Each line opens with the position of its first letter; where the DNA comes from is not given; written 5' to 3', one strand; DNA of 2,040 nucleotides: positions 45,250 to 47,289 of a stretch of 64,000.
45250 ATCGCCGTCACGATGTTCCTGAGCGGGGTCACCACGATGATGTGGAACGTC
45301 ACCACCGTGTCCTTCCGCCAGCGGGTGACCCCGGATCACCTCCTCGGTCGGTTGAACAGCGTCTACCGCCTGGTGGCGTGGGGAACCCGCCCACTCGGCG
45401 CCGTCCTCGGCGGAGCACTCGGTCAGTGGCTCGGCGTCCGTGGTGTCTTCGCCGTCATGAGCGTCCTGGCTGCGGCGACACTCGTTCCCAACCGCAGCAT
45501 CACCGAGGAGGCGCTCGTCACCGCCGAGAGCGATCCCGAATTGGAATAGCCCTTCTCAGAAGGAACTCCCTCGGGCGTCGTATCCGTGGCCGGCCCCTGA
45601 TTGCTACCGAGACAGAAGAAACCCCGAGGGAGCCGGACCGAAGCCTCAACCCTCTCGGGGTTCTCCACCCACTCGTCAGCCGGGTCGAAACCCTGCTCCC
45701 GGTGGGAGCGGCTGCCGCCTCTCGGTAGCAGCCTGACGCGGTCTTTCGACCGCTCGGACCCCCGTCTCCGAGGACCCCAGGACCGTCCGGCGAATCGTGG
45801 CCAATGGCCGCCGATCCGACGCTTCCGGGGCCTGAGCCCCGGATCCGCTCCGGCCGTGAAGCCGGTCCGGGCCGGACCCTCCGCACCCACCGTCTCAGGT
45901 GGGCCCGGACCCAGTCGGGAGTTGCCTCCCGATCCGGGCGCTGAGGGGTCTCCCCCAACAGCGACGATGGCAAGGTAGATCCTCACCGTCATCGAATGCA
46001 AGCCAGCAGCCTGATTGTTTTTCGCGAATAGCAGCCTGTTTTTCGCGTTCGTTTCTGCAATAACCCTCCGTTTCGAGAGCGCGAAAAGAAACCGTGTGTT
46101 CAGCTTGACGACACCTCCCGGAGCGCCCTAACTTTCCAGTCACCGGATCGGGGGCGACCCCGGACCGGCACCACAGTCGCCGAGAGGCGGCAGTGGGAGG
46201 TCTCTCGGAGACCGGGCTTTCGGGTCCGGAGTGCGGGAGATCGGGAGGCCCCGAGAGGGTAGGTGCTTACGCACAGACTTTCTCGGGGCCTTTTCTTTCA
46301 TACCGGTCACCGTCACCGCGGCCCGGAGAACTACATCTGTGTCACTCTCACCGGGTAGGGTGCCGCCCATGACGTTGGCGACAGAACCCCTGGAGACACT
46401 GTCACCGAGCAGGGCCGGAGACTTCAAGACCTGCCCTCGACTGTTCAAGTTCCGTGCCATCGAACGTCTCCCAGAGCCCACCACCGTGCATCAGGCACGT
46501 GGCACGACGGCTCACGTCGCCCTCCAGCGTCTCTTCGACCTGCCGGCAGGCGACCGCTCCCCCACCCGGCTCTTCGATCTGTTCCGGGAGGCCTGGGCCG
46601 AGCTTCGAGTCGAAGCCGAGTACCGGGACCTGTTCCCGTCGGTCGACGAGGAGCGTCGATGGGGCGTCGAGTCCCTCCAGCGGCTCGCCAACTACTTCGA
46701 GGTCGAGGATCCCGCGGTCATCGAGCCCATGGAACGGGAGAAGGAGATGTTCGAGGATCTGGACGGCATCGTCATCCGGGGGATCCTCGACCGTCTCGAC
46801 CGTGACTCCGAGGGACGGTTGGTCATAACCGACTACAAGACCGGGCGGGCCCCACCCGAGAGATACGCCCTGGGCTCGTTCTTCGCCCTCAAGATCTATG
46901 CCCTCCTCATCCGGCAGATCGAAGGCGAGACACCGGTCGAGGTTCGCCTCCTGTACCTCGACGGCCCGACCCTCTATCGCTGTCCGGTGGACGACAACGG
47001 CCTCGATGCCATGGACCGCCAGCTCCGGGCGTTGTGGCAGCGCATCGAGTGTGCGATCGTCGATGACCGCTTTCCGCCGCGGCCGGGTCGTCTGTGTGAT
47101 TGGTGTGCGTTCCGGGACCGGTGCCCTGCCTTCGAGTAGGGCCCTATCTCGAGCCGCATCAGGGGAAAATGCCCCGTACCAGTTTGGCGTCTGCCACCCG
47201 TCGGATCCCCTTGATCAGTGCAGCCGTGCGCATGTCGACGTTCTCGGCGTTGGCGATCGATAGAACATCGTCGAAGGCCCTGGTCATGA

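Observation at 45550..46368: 820-bp non-coding gap holding a candidate promoter-to-terminator sRNA or attenuator plus structured GC-rich RNA-like hairpins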

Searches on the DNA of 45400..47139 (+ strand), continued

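Call 44: search_with_rna_model(model_id=R1, sources=[window, L001, L002, L003, L004, L005, L006, L007, L008, L009, L010, L011, L012, L013, L014, L015, L016, L017, L018, L019, L020, L021, L022, L023, L024, L025, L026, L027, L028, L029, L030, L031, L032, L033, L034, L035, L036, L037, L038, L039, L040, L041, L042, L043, L044, L045, L046, L047, L048, L049, L050, L051, L052, L053, L054, L055, L056, L057, L058, L059, L060, L061, L062, L063, L064, L065, L066, L067, L068, L069, L070, L071, L072, L073, L074, L075, L076, L077, L078, L079, L080], max_evalue=0.01)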
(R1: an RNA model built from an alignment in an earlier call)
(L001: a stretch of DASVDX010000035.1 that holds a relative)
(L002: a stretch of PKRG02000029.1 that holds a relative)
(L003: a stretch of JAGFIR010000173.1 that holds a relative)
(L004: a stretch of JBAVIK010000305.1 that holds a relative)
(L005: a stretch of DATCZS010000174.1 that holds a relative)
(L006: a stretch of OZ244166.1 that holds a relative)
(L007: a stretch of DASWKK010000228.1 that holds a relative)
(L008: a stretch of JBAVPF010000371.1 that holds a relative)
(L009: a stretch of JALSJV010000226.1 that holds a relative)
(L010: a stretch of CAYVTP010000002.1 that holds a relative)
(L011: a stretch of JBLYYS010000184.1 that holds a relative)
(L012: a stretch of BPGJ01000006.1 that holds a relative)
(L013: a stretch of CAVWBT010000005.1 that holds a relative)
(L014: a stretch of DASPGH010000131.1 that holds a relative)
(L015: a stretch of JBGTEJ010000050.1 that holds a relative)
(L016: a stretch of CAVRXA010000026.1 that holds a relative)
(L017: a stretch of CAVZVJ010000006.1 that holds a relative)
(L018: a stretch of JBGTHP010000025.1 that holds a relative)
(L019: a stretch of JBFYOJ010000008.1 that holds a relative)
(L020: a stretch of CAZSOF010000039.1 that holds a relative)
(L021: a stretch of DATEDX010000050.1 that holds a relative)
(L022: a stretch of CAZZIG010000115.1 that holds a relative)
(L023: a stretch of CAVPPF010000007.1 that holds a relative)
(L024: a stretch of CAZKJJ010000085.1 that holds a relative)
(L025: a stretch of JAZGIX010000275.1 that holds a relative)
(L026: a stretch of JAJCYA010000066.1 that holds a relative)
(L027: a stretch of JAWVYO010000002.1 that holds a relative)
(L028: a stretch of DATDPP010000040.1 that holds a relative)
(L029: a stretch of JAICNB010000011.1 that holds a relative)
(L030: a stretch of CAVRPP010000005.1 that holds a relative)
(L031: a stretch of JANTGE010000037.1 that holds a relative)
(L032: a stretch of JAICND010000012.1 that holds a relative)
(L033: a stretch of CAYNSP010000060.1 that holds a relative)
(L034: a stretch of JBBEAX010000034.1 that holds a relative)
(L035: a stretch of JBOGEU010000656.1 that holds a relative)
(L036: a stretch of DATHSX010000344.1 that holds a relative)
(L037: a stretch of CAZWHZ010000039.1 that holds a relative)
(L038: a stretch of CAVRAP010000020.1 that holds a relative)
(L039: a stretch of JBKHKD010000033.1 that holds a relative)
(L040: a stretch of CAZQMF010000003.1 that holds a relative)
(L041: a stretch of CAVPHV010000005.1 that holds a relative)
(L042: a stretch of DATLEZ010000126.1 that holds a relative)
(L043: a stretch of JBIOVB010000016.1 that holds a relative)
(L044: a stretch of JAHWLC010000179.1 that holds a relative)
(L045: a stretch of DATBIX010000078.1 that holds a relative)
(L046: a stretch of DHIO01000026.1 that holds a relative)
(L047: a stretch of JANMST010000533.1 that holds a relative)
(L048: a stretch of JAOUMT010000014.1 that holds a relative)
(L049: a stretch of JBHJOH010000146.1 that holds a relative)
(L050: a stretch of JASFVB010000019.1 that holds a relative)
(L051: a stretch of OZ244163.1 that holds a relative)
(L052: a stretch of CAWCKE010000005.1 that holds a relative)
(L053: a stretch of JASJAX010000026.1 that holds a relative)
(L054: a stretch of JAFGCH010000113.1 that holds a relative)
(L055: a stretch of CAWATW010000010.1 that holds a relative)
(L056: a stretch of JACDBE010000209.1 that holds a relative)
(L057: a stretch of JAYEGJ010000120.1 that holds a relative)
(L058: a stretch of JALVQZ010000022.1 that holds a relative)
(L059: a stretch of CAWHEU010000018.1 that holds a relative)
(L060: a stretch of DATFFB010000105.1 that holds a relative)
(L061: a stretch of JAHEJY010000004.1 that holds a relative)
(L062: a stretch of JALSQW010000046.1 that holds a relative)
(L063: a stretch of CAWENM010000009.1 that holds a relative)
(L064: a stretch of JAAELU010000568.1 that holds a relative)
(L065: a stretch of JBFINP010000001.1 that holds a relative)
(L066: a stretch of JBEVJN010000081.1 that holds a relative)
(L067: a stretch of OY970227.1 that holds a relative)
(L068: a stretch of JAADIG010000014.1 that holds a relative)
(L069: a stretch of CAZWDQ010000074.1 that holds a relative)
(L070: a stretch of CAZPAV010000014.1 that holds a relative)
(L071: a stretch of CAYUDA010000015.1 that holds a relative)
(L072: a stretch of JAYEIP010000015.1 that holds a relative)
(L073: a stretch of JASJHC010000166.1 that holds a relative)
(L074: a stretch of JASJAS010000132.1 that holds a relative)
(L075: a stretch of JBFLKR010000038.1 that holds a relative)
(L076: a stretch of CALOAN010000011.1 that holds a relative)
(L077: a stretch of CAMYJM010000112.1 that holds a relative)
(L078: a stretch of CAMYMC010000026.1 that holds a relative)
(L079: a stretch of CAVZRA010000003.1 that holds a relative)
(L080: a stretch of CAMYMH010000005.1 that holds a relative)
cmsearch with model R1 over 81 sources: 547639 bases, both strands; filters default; matches with E-value up to 0.01: 228.
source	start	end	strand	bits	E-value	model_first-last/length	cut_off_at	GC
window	46139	46299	+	142.7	9.2e-41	1-161/161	no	0.68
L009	104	264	-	142.3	1.3e-40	1-161/161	no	0.62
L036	2762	2919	+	142.1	1.5e-40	1-161/161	no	0.62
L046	2411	2575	-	140.7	3.6e-40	1-161/161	no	0.62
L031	2144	2301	-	139.3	9.9e-40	1-161/161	no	0.65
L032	2641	2797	-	137.2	4.2e-39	1-161/161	no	0.64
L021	2702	2858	-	136.8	5.6e-39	1-161/161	no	0.64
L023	1365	1529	-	135.2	1.7e-38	1-161/161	no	0.63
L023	2318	2482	-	135.2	1.7e-38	1-161/161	no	0.63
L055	2664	2824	-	134.8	2.2e-38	1-161/161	no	0.66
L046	2687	2850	-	134.5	2.8e-38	1-161/161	no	0.68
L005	2640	2798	-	134.3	3.2e-38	1-161/161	no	0.68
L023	2688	2851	-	134.1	3.7e-38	1-161/161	no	0.66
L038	995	1159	-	132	1.5e-37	1-161/161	no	0.65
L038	1309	1473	-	132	1.5e-37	1-161/161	no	0.65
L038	1739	1903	-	132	1.5e-37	1-161/161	no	0.65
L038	2597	2761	-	132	1.5e-37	1-161/161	no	0.65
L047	2733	2889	+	131.7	1.9e-37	1-161/161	no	0.63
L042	2707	2863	+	131.2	2.8e-37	1-161/161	no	0.61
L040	2239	2405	-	130.7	3.9e-37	1-161/161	no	0.64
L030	1083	1246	-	129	1.2e-36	1-161/161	no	0.62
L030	1411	1574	-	129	1.2e-36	1-161/161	no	0.62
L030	2377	2540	-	129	1.2e-36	1-161/161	no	0.62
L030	2691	2854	-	128.4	1.9e-36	1-161/161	no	0.7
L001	2169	2328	-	123.7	5e-35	1-161/161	no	0.65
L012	2605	2780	-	113.8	4.6e-32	1-161/161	no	0.7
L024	966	1115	-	111.1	3.1e-31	1-161/161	no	0.63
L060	2779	2934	+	109.2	1.2e-30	1-161/161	no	0.62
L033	2727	2883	-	92.1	1.6e-25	1-161/161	no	0.66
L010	2686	2840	-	83.2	7.9e-23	1-161/161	no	0.71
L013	1946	2099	-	80.7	4.3e-22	1-161/161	no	0.66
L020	1406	1559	-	80.5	5e-22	1-161/161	no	0.6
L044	342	494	-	77.4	4.4e-21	1-161/161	no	0.69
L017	2686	2841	-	76.1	1.1e-20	1-161/161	no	0.65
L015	2694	2846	-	76.1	1.1e-20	1-161/161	no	0.65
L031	2524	2696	-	75.4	1.8e-20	1-161/161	no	0.71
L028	1293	1448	-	70.4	5.6e-19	1-161/161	no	0.66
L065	2222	2387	-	70.3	6.1e-19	1-161/161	no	0.66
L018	2684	2852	-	69.6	9.5e-19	1-161/161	no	0.61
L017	1458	1616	-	69.5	1e-18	1-161/161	no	0.67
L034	1403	1533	-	69.4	1.1e-18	1-161/161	no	0.69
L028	1787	1941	-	68.2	2.5e-18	1-161/161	no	0.65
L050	950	1102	-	67.9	3.2e-18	1-161/161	no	0.64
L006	2643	2817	-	67.8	3.3e-18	1-161/161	no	0.65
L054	803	948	-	66.9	6.5e-18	1-161/161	no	0.72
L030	1814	1954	-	66.1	1.1e-17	1-161/161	no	0.69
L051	2109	2286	-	65.7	1.4e-17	1-161/161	no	0.66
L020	308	474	-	65.2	2.1e-17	1-161/161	no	0.69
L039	2552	2702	-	65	2.3e-17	1-161/161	no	0.65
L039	1351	1531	-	64.9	2.5e-17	1-161/161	no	0.62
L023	1735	1876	-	64.8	2.8e-17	1-161/161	no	0.65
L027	691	854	-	64.6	3.2e-17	1-161/161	no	0.69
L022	1388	1538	-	64.3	3.8e-17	1-161/161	no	0.64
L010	1739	1895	-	64.3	3.8e-17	1-161/161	no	0.67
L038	2054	2195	-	64.3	3.9e-17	1-161/161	no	0.66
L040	2503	2647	-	64.2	4e-17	1-161/161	no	0.63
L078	778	884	-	63.2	8.4e-17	1-161/161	no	0.71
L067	2389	2519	-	63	9.6e-17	1-161/161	no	0.72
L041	1513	1625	-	62.9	1e-16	1-161/161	no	0.65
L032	2210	2361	-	62.2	1.6e-16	1-161/161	no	0.59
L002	226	391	+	62.2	1.7e-16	1-161/161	no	0.67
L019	1622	1776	-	62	1.9e-16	1-161/161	no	0.68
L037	1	141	-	61.8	2.2e-16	1-161/161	no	0.66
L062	2528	2640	-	61.8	2.3e-16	1-161/161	no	0.71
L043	2170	2325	-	61.5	2.7e-16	1-161/161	no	0.69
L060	2520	2687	+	61.2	3.3e-16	1-161/161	no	0.58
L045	1698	1852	-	61.1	3.5e-16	1-161/161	no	0.68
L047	2184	2334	-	60.6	5.1e-16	1-161/161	no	0.62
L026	1293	1439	-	60.2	6.5e-16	1-161/161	no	0.61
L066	1265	1431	-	60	7.4e-16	1-161/161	no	0.65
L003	303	458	-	59.5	1e-15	1-161/161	no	0.71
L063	1479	1645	-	59.4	1.1e-15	1-161/161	no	0.65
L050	4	150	-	59.1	1.4e-15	1-161/161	no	0.62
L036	4068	4221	+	59.1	1.4e-15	1-161/161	no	0.66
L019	1118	1304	-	58.6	2.1e-15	1-161/161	no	0.67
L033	1770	1923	-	58.4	2.2e-15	1-161/161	no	0.65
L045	1212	1365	-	58.2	2.6e-15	1-161/161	no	0.68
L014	1399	1555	-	58.2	2.7e-15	1-161/161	no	0.62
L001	2650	2820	+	57.6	4.1e-15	1-161/161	no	0.65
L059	331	497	-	57.4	4.6e-15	1-161/161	no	0.66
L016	1323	1489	-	57.2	5.2e-15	1-161/161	no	0.64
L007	1060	1205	-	56.5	8.9e-15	1-161/161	no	0.64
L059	2061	2214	-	56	1.2e-14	1-161/161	no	0.68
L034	340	478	-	55.8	1.4e-14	1-161/161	no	0.64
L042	2171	2321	-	55.4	1.8e-14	1-161/161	no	0.62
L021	2061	2213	-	55.3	1.9e-14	1-161/161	no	0.64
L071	911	1043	-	55.2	2.2e-14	1-161/161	no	0.66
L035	1606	1792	-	54.9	2.5e-14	1-161/161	no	0.65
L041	2306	2456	-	54.9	2.6e-14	1-161/161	no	0.64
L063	2060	2213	-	54.7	3.1e-14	1-161/161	no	0.67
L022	285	459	-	54.6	3.2e-14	1-161/161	no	0.64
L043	2691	2841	-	54.5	3.4e-14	1-161/161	no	0.7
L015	1789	1958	-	54.4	3.7e-14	1-161/161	no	0.64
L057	913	1062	-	54.4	3.8e-14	1-161/161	no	0.67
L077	179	326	-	53.9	5.1e-14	1-161/161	no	0.61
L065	1180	1296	-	53.8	5.4e-14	1-161/161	no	0.71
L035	2682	2835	-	53.4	7.2e-14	1-161/161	no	0.69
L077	2505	2632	-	53.2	8.4e-14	1-161/161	no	0.7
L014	407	556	-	53.1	8.8e-14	1-161/161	no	0.63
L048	2023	2177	-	53.1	9.1e-14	1-161/161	no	0.63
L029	2608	2761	-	52.7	1.2e-13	1-161/161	no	0.68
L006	2055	2198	-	52.4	1.5e-13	1-161/161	no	0.66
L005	1682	1812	-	51.9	2.1e-13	1-161/161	no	0.71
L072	89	266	-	50.9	4.2e-13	1-161/161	no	0.65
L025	1195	1326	-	50.9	4.3e-13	1-161/161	no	0.63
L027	1378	1509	-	50.7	4.9e-13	1-161/161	no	0.69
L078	2157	2275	-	50.4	5.9e-13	1-161/161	no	0.75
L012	2138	2286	-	50.4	5.9e-13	1-161/161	no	0.74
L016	2061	2215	-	50.2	7e-13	1-161/161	no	0.69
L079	2110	2222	-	49.5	1.1e-12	1-161/161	no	0.64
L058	2508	2620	-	49.4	1.2e-12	1-161/161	no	0.74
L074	1528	1703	-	49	1.6e-12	1-161/161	no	0.65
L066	2062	2215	-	48.7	1.9e-12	1-161/161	no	0.68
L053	1780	1911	-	48.6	2e-12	1-161/161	no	0.69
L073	1986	2145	-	47.6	4.1e-12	1-161/161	no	0.6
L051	2693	2822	-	44.5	3.6e-11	1-161/161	no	0.58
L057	1515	1649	-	44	5.1e-11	1-161/161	no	0.62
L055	1777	1926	-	43.8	5.8e-11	1-161/161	no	0.67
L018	1696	1837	-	43.7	6.3e-11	1-161/161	no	0.65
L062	2116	2221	-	43.5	6.9e-11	1-161/161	no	0.74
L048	2626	2782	-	43.3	8.1e-11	1-161/161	no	0.59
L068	925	1071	-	42.6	1.3e-10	1-161/161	no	0.59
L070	2204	2311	-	42.5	1.5e-10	1-161/161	no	0.71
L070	2550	2648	-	42.3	1.7e-10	1-161/161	no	0.78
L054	1312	1465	-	42.1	1.9e-10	1-161/161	no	0.72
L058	2082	2195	-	41.8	2.2e-10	1-161/161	no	0.72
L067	27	72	-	41.8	2.4e-10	108-153/161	no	0.72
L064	2133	2276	-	39.4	1.2e-09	1-161/161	no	0.68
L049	101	250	-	39.1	1.5e-09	1-161/161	no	0.65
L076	1823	1955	-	37.4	5e-09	1-161/161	no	0.71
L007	2678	2817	-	37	6.3e-09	1-161/161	no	0.65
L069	2147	2291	-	36.7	8e-09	1-161/161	no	0.68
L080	2299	2414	-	36.1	1.2e-08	1-161/161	no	0.7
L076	2396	2581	-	33.2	9e-08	1-161/161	no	0.61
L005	1606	1743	+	31.2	3.6e-07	1-161/161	no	0.69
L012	2520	2666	+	30.8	4.7e-07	1-161/161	no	0.72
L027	629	752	+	30.2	7.1e-07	1-161/161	no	0.72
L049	38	161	+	29.3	1.4e-06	1-161/161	no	0.69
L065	2124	2283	+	28.9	1.8e-06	1-161/161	no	0.66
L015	1700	1850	+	27.7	4.2e-06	1-161/161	no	0.66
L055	1698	1837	+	27.4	5.1e-06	1-161/161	no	0.69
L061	2089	2200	-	27.2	5.9e-06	1-161/161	no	0.67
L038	947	1056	+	27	6.4e-06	1-161/161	no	0.64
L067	1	80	+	26.2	1.1e-05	84-161/161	5'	0.68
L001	2759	2908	-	26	1.3e-05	1-161/161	no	0.69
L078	2100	2218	+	25.9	1.4e-05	1-161/161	no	0.73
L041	1409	1574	+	25.8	1.5e-05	1-161/161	no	0.66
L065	1185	1235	+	25.3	2.1e-05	105-155/161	no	0.69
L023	2229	2379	+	25.1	2.4e-05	1-161/161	no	0.61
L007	2620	2739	+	25.1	2.5e-05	1-161/161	no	0.69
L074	1445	1589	+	24.9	2.9e-05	1-161/161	no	0.6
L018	1630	1757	+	24.8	3e-05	1-161/161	no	0.64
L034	1321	1464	+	24.8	3e-05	1-161/161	no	0.68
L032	2574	2701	+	24.7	3.2e-05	1-161/161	no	0.59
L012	2145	2192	+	24.6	3.5e-05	107-154/161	no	0.69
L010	1619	1800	+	24.3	4.2e-05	1-161/161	no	0.65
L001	2499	2604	+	24.2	4.7e-05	1-161/161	no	0.68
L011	1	52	-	24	5.2e-05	1-53/161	3'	0.6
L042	2803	2946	-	23.9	5.6e-05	1-161/161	no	0.62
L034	271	401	+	23.8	6.2e-05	1-161/161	no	0.66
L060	2873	2995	-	23.7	6.7e-05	1-161/161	no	0.54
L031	2529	2579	+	23.1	9.8e-05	105-155/161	no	0.63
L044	238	403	+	23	0.00011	1-161/161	no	0.65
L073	1909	2047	+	22.9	0.00012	1-161/161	no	0.57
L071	2501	2617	-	22.6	0.00014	1-161/161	no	0.74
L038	1624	1800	+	22.5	0.00015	1-161/161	no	0.59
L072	5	150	+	22.3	0.00018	1-161/161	no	0.6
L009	54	165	+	21.8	0.00024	1-161/161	no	0.67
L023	1258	1426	+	21.5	0.0003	1-161/161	no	0.6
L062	2051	2175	+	21.3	0.00034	1-161/161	no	0.68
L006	2549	2704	+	21.2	0.00038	1-161/161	no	0.58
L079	2022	2171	+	21.1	0.0004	1-161/161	no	0.65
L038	2604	2651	+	21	0.00041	107-154/161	no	0.62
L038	1316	1363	+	21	0.00041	107-154/161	no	0.62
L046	2420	2463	+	20.8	0.00049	109-152/161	no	0.64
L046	2696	2739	+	20.5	0.00058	109-152/161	no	0.68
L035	1548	1667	+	20.5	0.00059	1-161/161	no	0.69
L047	2829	2972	-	20.3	0.00071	1-161/161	no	0.56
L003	221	364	+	20.1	0.00077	1-161/161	no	0.67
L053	1716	1839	+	19.9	0.00089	1-161/161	no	0.69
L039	1356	1406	+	19.9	0.00089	105-155/161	no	0.63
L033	1777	1824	+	19.8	0.00099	107-154/161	no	0.67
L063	1967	2121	+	19.5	0.0012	1-161/161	no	0.63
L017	2599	2747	+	19.5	0.0012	1-161/161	no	0.64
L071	917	966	+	19.4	0.0013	106-155/161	no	0.66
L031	2149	2199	+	19.4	0.0013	105-155/161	no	0.65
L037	1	61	+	19.4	0.0013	101-161/161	5'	0.59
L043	2061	2231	+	19.3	0.0014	1-161/161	no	0.64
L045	1638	1759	+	19.1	0.0016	1-161/161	no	0.62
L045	1097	1273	+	19.1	0.0016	1-161/161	no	0.62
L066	1149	1326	+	18.9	0.0019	1-161/161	no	0.63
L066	2073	2112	+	18.8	0.0019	111-150/161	no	0.7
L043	2702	2741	+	18.7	0.002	111-150/161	no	0.8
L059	2072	2111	+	18.7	0.0021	111-150/161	no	0.68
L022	251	345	+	18.7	0.0021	1-161/161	no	0.65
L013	1852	2007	+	18.6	0.0022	1-161/161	no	0.63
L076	2405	2446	+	18.6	0.0022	109-152/161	no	0.67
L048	2293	2485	-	18.5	0.0023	1-161/161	no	0.66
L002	73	180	+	18.5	0.0025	1-161/161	no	0.71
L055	2579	2725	+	18.3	0.0027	1-161/161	no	0.63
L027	1283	1439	+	18.3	0.0027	1-161/161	no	0.69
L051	2030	2169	+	18.1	0.0032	1-161/161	no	0.65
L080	2215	2360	+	18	0.0033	1-161/161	no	0.65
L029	2531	2669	+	17.9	0.0036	1-161/161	no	0.67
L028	1298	1348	+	17.9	0.0036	105-155/161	no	0.67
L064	2139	2189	+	17.9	0.0036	105-155/161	no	0.67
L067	2394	2444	+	17.8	0.0038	105-155/161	no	0.67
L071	1065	1186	-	17.7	0.0041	1-161/161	no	0.7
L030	1706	1875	+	17.7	0.0042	1-161/161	no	0.65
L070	2121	2263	+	17.5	0.0047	1-161/161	no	0.75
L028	1650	1847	+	17.5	0.0049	1-161/161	no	0.65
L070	2559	2600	+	17.3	0.0055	109-152/161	no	0.79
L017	1463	1513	+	17.3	0.0056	105-155/161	no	0.69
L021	2707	2756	+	17.2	0.0059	105-155/161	no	0.62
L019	1541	1683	+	17.2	0.006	1-161/161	no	0.6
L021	1932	2120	+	17.1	0.0062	1-161/161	no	0.68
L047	2107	2243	+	17.1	0.0063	1-161/161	no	0.58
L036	2865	2914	-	17.1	0.0064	105-155/161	no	0.64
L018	2622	2745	+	17.1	0.0065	1-161/161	no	0.65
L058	1996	2141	+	17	0.0068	1-161/161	no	0.67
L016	1976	2122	+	17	0.0069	1-161/161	no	0.68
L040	2248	2291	+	17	0.007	109-152/161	no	0.61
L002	330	499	-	16.7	0.0081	1-161/161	no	0.69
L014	276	468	+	16.6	0.0088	1-161/161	no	0.63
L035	2693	2732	+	16.5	0.0098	111-150/161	no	0.7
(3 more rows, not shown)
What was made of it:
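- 45611..45965 (-): Long RNA gene, about 355 nt, running from a TSS near 45965-45968 to a terminator tail near 45611. It is a chain of about 12 hairpins. The last 150 nt or so (45761-45611) form a complete short-form-like core. Model R1 hits 45611-45761 (-) at 69.1 bits (call 44).
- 46139..46299 (+): Short RNA gene, about 159 nt, with four hairpins. P1 is 46143-46168 (GCGA tetraloop). P2 is 46171-46196 (GAGA loop). P3 is 46199-46242 (a long helix with a conserved GA/GGAG internal loop). P4, the terminator, is 46244-46293, with a tail to 46299. R1 scores 142.7 bits on the + strand against 31.6 bits on the - strand (call 44).
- Model R1 finds it in nearly all of the 80 nuclease-linked genome loci, usually two per locus and up to five (call 44). 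Nearly all of the 80 nuclease loci have the RNA within 3 kb (call 44). The position is syntenic across a class (call 44).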
